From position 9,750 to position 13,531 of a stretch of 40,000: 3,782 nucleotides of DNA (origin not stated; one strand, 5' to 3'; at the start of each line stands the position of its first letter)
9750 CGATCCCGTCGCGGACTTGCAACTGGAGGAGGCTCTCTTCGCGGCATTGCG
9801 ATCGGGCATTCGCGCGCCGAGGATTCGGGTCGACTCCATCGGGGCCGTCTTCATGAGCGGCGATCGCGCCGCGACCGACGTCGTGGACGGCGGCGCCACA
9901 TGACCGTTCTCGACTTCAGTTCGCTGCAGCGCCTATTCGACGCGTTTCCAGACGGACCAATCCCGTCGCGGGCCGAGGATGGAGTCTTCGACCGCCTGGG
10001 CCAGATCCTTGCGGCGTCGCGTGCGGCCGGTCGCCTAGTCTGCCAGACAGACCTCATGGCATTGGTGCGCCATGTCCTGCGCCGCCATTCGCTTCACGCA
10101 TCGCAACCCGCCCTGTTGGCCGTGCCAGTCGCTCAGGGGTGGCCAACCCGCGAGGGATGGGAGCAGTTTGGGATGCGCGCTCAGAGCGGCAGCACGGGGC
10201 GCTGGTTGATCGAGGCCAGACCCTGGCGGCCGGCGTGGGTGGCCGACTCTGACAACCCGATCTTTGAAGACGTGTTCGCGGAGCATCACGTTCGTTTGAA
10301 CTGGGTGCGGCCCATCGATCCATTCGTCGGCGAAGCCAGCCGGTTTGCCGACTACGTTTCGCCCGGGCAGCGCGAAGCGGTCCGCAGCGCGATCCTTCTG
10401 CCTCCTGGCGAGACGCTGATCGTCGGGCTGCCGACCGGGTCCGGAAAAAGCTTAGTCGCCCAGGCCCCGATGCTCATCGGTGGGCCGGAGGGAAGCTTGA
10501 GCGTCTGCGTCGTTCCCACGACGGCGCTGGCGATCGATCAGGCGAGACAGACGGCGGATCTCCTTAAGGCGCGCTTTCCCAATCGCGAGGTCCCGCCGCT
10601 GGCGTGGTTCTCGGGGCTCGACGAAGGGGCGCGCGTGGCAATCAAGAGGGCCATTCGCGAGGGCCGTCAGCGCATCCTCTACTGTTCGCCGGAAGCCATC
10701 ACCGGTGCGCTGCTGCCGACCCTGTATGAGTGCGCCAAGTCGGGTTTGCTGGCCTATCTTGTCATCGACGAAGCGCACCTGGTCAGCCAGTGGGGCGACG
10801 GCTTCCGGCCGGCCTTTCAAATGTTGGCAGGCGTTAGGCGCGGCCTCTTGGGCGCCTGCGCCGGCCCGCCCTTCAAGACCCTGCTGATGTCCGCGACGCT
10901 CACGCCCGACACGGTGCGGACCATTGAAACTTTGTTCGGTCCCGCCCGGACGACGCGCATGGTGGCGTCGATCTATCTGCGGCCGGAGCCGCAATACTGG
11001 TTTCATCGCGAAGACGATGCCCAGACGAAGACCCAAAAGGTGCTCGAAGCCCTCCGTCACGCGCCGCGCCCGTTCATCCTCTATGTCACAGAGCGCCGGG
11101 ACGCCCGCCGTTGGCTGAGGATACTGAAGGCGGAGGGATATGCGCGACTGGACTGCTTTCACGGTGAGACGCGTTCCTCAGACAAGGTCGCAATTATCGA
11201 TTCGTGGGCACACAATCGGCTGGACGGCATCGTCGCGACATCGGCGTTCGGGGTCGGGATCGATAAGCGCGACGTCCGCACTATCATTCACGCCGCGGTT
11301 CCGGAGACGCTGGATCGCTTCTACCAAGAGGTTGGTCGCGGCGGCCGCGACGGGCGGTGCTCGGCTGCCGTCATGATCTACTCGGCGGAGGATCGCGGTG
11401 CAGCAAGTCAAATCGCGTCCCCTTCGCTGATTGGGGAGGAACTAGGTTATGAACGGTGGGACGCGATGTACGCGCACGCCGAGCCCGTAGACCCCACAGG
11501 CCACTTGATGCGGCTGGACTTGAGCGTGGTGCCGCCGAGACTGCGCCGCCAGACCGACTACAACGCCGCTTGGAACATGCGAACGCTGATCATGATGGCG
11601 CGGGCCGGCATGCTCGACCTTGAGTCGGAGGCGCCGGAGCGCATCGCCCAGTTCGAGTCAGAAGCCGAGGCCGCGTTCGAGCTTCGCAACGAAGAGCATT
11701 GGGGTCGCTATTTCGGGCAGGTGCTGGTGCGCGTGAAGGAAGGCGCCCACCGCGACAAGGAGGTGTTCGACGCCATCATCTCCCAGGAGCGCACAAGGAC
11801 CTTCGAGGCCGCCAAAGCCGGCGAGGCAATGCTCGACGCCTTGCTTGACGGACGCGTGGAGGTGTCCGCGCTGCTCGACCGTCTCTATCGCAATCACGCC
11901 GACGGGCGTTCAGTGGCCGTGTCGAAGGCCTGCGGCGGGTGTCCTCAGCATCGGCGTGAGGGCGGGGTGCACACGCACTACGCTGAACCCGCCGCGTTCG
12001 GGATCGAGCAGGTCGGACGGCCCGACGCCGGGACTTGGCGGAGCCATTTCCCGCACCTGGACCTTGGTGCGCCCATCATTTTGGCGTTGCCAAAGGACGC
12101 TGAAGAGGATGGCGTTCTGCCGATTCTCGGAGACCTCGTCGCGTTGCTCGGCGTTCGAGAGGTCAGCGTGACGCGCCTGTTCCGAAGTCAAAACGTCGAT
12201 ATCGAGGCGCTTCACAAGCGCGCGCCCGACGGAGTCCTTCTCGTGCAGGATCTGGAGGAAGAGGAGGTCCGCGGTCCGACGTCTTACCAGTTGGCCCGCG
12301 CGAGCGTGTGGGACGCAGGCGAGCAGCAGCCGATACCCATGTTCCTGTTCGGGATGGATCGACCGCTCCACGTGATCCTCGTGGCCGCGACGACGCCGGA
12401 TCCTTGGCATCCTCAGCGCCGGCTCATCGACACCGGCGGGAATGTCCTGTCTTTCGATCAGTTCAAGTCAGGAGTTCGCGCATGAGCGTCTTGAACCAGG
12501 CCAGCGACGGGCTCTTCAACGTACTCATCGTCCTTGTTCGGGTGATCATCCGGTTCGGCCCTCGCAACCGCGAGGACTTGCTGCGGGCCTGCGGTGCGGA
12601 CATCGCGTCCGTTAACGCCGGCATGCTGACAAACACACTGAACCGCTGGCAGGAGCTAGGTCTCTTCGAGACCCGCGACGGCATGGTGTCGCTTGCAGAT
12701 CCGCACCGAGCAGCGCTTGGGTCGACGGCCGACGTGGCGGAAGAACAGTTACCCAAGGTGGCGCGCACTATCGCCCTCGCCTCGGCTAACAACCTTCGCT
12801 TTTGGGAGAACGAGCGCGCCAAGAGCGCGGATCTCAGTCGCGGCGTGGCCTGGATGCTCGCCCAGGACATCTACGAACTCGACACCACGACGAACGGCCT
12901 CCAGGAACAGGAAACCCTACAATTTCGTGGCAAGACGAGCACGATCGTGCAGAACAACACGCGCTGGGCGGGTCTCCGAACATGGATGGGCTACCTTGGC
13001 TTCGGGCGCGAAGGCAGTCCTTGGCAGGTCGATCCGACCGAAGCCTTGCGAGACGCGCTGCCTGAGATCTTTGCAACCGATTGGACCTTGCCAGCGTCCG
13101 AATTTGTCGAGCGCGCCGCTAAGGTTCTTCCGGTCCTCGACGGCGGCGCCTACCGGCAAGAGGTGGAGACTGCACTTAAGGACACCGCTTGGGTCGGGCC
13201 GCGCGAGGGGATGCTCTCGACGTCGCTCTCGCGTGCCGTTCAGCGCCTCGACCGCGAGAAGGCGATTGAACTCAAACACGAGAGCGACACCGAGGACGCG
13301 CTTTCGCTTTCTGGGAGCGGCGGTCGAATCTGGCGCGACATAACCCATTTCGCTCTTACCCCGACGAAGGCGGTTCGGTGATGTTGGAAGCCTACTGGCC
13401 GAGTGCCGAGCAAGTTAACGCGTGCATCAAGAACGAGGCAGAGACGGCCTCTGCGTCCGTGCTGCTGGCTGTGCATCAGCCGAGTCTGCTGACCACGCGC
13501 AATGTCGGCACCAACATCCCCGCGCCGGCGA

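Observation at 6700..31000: Complete Dpd-type 7-deazaguanine DNA modification/restriction system carried as island cargo in two convergent operons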

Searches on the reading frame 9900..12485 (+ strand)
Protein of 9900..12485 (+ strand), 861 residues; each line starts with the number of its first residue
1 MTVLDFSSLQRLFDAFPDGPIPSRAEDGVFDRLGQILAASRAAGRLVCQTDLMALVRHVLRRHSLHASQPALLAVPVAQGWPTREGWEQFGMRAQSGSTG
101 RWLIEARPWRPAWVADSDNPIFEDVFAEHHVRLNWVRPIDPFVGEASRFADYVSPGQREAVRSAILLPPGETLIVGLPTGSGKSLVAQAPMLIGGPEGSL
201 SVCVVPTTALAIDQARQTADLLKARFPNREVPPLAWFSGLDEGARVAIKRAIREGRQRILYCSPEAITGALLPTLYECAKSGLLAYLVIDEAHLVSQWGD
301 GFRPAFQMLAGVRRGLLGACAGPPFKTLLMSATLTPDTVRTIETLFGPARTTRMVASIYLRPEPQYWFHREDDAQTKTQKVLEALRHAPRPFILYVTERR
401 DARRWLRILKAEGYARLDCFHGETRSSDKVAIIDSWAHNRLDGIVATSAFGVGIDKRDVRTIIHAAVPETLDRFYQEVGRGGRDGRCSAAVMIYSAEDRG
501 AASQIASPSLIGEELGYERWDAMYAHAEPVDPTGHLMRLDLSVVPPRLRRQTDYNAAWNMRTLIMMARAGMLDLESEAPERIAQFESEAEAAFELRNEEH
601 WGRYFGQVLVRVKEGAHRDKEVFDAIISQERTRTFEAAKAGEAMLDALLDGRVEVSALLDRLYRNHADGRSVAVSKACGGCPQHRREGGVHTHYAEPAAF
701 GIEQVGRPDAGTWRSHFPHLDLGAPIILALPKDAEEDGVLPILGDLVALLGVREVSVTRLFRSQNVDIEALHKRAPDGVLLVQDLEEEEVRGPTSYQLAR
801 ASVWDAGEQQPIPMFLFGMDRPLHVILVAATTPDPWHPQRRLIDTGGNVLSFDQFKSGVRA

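Call 3: search_protein_families(library=ncbifam, proteins=[window:9900-12485:+])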
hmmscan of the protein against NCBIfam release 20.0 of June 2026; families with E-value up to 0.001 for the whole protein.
window:9900-12485:+ (861 aa): 22 families
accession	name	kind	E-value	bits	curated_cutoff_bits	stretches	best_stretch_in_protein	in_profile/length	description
NF041063.1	DpdF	equivalog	6.6e-268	891.6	550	1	10-840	2-813/813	protein DpdF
TIGR01389.1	recQ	equivalog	1.6e-46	159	640.2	1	169-502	27-336/591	DNA helicase RecQ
TIGR00614.1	recQ_fam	subfamily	9.2e-45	153.3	219.8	1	155-502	14-338/470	RecQ family ATP-dependent DNA helicase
NF008279.0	PRK11057.1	equivalog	6.3e-35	120.7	1015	1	155-500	28-346/608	ATP-dependent DNA helicase RecQ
TIGR03817.1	DECH_helic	hypoth_equivalog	1.8e-16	59.5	874.1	2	132-295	14-169/742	helicase/secretion neighborhood putative DEAH-box helicase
NF008394.0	PRK11192.1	equivalog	7.3e-12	44.8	507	1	326-500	182-357/441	ATP-dependent RNA helicase SrmB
TIGR04121.1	DEXH_lig_assoc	equivalog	1.4e-10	39.6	850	1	170-492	28-355/804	ligase-associated DNA damage response DEXH box helicase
TIGR00643.1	recG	equivalog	2e-08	33.4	659.4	1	179-497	265-566/629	ATP-dependent DNA helicase RecG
NF008744.0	PRK11776.1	equivalog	2.7e-08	32.8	524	1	326-507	180-359/460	ATP-dependent RNA helicase DbpA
NF053631.1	RNA_helic_CshA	equivalog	8.7e-08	31.4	646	1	326-497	174-344/434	degradosome RNA helicase CshA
NF008168.0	PRK10917.2-2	equivalog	2e-07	29.7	718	0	415-497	612-695/795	ATP-dependent DNA helicase RecG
NF053636.1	DDHlcsCsdAPsy1082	equivalog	1.2e-06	27.4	890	1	392-501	246-354/512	DEAD/DEAH box helicase CsdA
NF008165.0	PRK10917.1-3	equivalog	2.2e-06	26.4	711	0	413-498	508-594/692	ATP-dependent DNA helicase RecG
NF002340.1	PRK01297.1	equivalog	4.4e-06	25.7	564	1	379-498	238-357/372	ATP-dependent RNA helicase RhlB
NF002654.0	PRK02362.1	equivalog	3.5e-05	22.3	887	1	155-216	26-85/739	ATP-dependent DNA helicase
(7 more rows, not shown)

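Call 14: search_protein_families(library=pfam, max_evalue=0.001, proteins=[window:9900-12485:+])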
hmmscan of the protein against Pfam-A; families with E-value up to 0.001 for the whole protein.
window:9900-12485:+ (861 aa): 2 families
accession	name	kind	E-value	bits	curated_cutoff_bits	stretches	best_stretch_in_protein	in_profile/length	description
PF00270.35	DEAD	-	1.1e-19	71.2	26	1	155-340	2-165/167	DEAD/DEAH box helicase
PF00271.37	Helicase_C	-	5.9e-14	52.7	23.5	1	378-485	3-110/110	Helicase conserved C-terminal domain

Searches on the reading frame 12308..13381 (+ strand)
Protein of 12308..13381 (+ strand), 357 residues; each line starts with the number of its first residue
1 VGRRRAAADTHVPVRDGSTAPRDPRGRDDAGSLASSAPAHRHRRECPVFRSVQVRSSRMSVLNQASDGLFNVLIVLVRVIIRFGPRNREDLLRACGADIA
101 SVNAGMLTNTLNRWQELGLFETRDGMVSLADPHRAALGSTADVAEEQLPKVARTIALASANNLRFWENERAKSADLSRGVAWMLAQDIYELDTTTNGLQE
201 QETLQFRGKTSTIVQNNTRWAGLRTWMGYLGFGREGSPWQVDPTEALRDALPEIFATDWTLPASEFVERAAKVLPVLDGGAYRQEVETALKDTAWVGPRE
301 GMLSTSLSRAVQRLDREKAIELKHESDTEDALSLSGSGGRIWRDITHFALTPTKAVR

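Call 3: search_protein_families(library=ncbifam, proteins=[window:12308-13381:+])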
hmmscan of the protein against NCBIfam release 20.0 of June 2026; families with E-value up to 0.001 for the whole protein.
window:12308-13381:+ (357 aa): 1 family
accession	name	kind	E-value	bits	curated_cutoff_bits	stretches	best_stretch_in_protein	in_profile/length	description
NF041064.1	DpdG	equivalog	6.7e-91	304.7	80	1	59-347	1-289/290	protein DpdG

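Call 14: search_protein_families(library=pfam, max_evalue=0.001, proteins=[window:12308-13381:+])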
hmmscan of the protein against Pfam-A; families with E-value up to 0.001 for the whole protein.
window:12308-13381:+ (357 aa): 0 families

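Call 57: search_protein_families(library=padloc, max_evalue=0.00001, proteins=[window:12482-13381:+])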
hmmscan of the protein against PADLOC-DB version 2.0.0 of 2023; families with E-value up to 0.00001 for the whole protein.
window:12482-13381:+ (299 aa): 2 families
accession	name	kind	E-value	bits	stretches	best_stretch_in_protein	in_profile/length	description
PDLC02873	DpdG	-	3.2e-53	178.9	1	1-290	1-291/298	DpdG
PDLC02874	DpdG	-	4e-36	123.1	1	1-292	1-297/301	DpdG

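Call 64: find_homologous_proteins(query=window:12482-13381:+, max_evalue=0.00001)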
Query window:12482-13381:+ (299 aa): 499 proteins with E <= 0.00001 among 3209 candidates; the best 120 are listed.
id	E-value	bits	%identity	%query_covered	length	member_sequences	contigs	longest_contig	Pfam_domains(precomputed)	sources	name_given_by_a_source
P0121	2.5e-182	623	95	100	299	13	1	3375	PF28110.1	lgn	-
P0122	1.5e-148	512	76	100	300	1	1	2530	PF28110.1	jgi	jgi:hypothetical protein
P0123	2.2e-115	403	63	100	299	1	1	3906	PF28110.1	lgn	-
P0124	1.7e-114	400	63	100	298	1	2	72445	PF28110.1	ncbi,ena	-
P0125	5.8e-113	395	61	100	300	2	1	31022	PF28110.1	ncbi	-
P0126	2.3e-112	393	62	100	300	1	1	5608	PF28110.1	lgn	-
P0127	2.7e-112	393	62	100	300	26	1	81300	PF28110.1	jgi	jgi:hypothetical protein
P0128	9.2e-112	391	60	100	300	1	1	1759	PF28110.1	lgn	-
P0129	1.5e-111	391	62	100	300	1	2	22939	PF28110.1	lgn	-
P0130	2.2e-111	390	61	100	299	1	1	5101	PF28110.1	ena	-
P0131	3.4e-111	389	60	100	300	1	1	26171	PF28110.1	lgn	-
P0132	4.9e-111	389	62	100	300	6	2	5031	PF28110.1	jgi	-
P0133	9.0e-111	388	61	99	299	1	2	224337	PF28110.1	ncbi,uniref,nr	ncbi:protein DpdG [Microvirga aerophila]|uniref:Uncharacterized protein n=1 Tax=Microvirga aerophila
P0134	1.6e-110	387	61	100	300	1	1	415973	PF28110.1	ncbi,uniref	ncbi:protein DpdG [Gluconacetobacter sp. Hr-1-5]|uniref:protein DpdG n=1 Tax=Gluconacetobacter sp. H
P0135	5.4e-110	385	60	100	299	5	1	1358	PF28110.1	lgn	-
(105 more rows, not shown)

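Call 74: predict_structure(alignment_id=A3)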
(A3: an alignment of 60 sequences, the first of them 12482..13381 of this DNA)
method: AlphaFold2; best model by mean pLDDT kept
length: 299 residues; sequences in the alignment: 60
mean_pLDDT: 83.6   pTM: 0.86
mean pLDDT of the five models: 83.6, 82.9, 82.8, 81.9, 78.2
residues with pLDDT >= 90: 139; 70-90: 114; 50-70: 32; < 50: 14
segments of 3 or more residues with pLDDT < 50: 1-8, 113-115, 297-299
pLDDT, mean of each block of 10 residues (from residue 1): 46 88 95 90 80 89 94 90 93 93 75 65 85 69 77 62 81 82 92 95 95 95 90 79 89 94 87 81 90 65
secondary structure, 60 per line:
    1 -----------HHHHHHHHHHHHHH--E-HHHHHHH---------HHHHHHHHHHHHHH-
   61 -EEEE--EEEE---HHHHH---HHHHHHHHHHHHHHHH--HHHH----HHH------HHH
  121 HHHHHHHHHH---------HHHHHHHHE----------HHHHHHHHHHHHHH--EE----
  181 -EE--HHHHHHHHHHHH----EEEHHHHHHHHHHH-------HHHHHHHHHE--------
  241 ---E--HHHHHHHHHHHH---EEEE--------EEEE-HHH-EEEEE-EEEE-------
elements in order: H12-25 H30-36 H46-59 E62-65 E68-71 H75-79 H83-98 H101-104 H118-130 H140-147 H159-172 H186-197 E202-204 H205-215 H223-231 H247-258 E262-265 E274-277 E283-287 E289-292

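Call 77: fold_search(model_id=the predicted structure, library=pdb)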
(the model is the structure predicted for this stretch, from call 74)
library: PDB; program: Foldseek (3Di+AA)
matches with E <= 10: 877; with E <= 0.001: 0
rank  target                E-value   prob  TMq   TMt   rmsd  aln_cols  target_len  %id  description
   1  5hlt_A                1.0e-02  0.99  0.36  0.38   7.4       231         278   12  Crystal structure of pyrene- and phenanthrene-modified DNA in complex with the BpuJ1 endonuclease binding domain (released 2016-08-17)
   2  5hnh_A                1.3e-02  0.99  0.34  0.36   8.2       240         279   10  Crystal structure of pyrene- and phenanthrene-modified DNA in complex with the BpuJ1 endonuclease binding domain (released 2016-08-17)
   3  5hnf_A                1.3e-02  0.95  0.34  0.36  12.9       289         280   10  Crystal structure of pyrene- and phenanthrene-modified DNA in complex with the BpuJ1 endonuclease binding domain (released 2016-08-17)
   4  2vla_A                2.6e-02  0.92  0.36  0.37  12.8       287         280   10  Crystal structure of restriction endonuclease BpuJI recognition domain in complex with cognate DNA (released 2008-05-06)
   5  3lst_A                4.9e-02  0.77  0.26  0.24  10.6       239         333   14  Crystal Structure of CalO1, Methyltransferase in Calicheamicin Biosynthesis, SAH bound form (released 2010-03-02)
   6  8jxk_E                5.1e-02  0.66  0.18  0.31  11.9       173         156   18  Crystal Structure of Rv0047c from Mycobacterium tuberculosis (released 2024-07-03)
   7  2pex_B                5.4e-02  0.97  0.19  0.37  11.3       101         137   18  Structure of reduced C22S OhrR from Xanthamonas Campestris (released 2007-12-11)
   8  7phe_A                5.4e-02  0.33  0.19  0.17  14.4       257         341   12  Chimeric carminomycin-4-O-methyltransferase (DnrK) with regions from 10-hydroxylase RdmB and 10-decarboxylase TamK (released 2022-09-07)
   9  8bie_A                6.0e-02  0.23  0.22  0.21  15.8       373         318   10  O-Methyltransferase Plu4894 in complex with SAH (released 2023-03-08)
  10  8tjj_C                7.4e-02  0.25  0.21  0.20  14.6       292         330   13  SAM-dependent methyltransferase RedM bound to SAM (released 2023-12-13)
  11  2g7u_C                7.8e-02  0.21  0.17  0.20  15.3       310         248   11  2.3 A structure of putative catechol degradative operon regulator from Rhodococcus sp. RHA1 (released 2006-04-04)
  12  2g7u_A                8.7e-02  0.25  0.19  0.22  15.4       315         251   11  2.3 A structure of putative catechol degradative operon regulator from Rhodococcus sp. RHA1 (released 2006-04-04)
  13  8bii_G                8.7e-02  0.15  0.20  0.19  16.0       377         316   10  O-Methyltransferase Plu4895 (mutant H229N) in complex with SAH (released 2023-03-08)
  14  4qvg_C                9.2e-02  0.51  0.22  0.20  11.6       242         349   14  Crystal structure of S-adenosylmethionine-dependent methyltransferase SibL in its apo form (released 2015-05-27)
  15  8bii_H                9.2e-02  0.16  0.19  0.18  15.4       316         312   10  O-Methyltransferase Plu4895 (mutant H229N) in complex with SAH (released 2023-03-08)
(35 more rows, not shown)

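Call 81: search_protein_families(library=pfam, max_evalue=1, proteins=[window:12482-13378:+])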
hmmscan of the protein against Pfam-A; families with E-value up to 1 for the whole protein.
window:12482-13378:+ (299 aa): 1 family
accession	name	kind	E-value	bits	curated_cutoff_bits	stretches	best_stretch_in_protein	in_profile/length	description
PF13545.12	HTH_Crp_2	-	0.06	13.8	27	0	40-75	30-65/70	Crp-like helix-turn-helix domain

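Call 83: search_solved_structures(query=A3, max_evalue=1)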
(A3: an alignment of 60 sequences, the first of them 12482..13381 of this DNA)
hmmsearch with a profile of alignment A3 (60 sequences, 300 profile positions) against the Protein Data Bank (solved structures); distinct sequences matched with E-value up to 1: 2.
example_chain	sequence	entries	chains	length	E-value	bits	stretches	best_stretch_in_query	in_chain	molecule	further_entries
3dwl_G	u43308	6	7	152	0.21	14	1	127-200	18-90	Actin-related protein 2/3 complex subunit 5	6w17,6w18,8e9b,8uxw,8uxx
3tef_A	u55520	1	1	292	0.56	12.6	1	61-146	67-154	Iron(III) ABC transporter, periplasmic iron-compound-binding protein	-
